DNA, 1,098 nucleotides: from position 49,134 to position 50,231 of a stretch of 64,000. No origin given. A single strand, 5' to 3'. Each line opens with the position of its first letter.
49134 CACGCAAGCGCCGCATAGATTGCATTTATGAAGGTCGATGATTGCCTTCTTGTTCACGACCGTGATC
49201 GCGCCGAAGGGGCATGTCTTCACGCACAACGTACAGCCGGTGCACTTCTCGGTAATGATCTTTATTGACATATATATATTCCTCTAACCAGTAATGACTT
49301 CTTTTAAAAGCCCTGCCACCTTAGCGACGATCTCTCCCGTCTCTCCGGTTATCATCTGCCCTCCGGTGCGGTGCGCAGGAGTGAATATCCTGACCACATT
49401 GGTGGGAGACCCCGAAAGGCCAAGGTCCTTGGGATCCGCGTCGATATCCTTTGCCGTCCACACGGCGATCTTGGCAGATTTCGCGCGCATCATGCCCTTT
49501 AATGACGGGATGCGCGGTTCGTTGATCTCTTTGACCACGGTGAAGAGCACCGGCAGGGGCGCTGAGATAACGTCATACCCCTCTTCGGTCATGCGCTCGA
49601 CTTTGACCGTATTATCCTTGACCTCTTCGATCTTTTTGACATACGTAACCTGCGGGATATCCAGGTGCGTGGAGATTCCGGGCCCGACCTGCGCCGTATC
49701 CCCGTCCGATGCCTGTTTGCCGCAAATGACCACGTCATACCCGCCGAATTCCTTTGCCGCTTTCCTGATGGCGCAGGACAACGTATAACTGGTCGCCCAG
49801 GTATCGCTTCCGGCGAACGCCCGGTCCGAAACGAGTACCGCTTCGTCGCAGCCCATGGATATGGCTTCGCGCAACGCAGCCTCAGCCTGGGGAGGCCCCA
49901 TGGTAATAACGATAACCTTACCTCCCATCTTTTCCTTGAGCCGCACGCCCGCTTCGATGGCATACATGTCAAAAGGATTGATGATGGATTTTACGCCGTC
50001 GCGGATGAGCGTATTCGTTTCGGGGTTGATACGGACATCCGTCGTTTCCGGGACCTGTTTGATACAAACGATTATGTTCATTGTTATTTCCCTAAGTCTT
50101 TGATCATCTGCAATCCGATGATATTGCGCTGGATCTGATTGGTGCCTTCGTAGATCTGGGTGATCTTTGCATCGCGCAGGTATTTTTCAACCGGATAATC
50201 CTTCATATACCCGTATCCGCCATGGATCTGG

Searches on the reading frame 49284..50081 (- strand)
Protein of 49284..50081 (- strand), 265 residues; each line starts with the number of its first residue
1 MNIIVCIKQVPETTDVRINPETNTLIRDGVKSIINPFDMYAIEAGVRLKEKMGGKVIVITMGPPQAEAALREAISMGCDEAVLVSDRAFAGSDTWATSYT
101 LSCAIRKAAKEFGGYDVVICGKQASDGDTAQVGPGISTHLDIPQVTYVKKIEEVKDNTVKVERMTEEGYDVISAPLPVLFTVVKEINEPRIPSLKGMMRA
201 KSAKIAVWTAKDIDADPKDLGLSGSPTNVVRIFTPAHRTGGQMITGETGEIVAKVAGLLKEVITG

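Call 18: find_encoding_contigs(protein=window:49284-50081:-, flank=2000, max_places=3)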
Protein window:49284-50081:- (265 aa): 7 contigs read that carry it; 3 places shown.
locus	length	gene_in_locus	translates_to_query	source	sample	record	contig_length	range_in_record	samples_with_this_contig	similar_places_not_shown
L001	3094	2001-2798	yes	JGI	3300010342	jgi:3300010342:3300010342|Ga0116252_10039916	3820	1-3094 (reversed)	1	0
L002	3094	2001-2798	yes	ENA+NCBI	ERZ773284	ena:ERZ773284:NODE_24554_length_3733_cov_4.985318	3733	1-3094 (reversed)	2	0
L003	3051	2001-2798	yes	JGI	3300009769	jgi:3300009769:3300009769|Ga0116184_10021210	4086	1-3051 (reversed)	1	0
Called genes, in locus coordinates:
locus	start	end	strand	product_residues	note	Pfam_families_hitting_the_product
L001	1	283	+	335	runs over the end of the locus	?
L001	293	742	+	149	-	PF00583:Acetyltransf_1, PF13673:Acetyltransf_10, PF13508:Acetyltransf_7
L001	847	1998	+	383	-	PF02771:Acyl-CoA_dh_N, PF22924:ACOX_C_alpha1 (faint), PF02770:Acyl-CoA_dh_M, PF00441:Acyl-CoA_dh_1, PF08028:Acyl-CoA_dh_2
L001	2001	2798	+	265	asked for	PF01012:ETF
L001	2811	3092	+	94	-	PF00037:Fer4, PF12797:Fer4_2 (weak), PF12837:Fer4_6 (weak), PF13237:Fer4_10, PF14697:Fer4_21 (weak), PF12838:Fer4_7, PF13187:Fer4_9, PF00037:Fer4 (weak), +6 more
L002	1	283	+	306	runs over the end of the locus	PF00483:NTP_transferase, PF24894:Hexapep_GlmU, PF25084:LbH_EIF2B (weak), PF25087:GMPPB_C (weak), PF25247:LbH_GLGC (faint)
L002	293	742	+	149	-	PF00583:Acetyltransf_1, PF13673:Acetyltransf_10, PF13508:Acetyltransf_7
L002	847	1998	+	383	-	PF02771:Acyl-CoA_dh_N, PF22924:ACOX_C_alpha1 (faint), PF02770:Acyl-CoA_dh_M, PF00441:Acyl-CoA_dh_1, PF08028:Acyl-CoA_dh_2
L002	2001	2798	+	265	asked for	PF01012:ETF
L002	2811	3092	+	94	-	PF00037:Fer4, PF12797:Fer4_2 (weak), PF12837:Fer4_6 (weak), PF13237:Fer4_10, PF14697:Fer4_21 (weak), PF12838:Fer4_7, PF13187:Fer4_9, PF00037:Fer4 (weak), +6 more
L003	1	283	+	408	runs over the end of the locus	PF00483:NTP_transferase, PF12804:NTP_transf_3 (weak), PF24894:Hexapep_GlmU, PF25084:LbH_EIF2B (weak), PF25087:GMPPB_C (weak), PF25247:LbH_GLGC (faint)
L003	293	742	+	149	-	PF00583:Acetyltransf_1, PF13673:Acetyltransf_10, PF13508:Acetyltransf_7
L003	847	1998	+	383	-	PF02771:Acyl-CoA_dh_N, PF22924:ACOX_C_alpha1 (faint), PF02770:Acyl-CoA_dh_M, PF00441:Acyl-CoA_dh_1, PF08028:Acyl-CoA_dh_2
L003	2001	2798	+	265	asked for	PF01012:ETF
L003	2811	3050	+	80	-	?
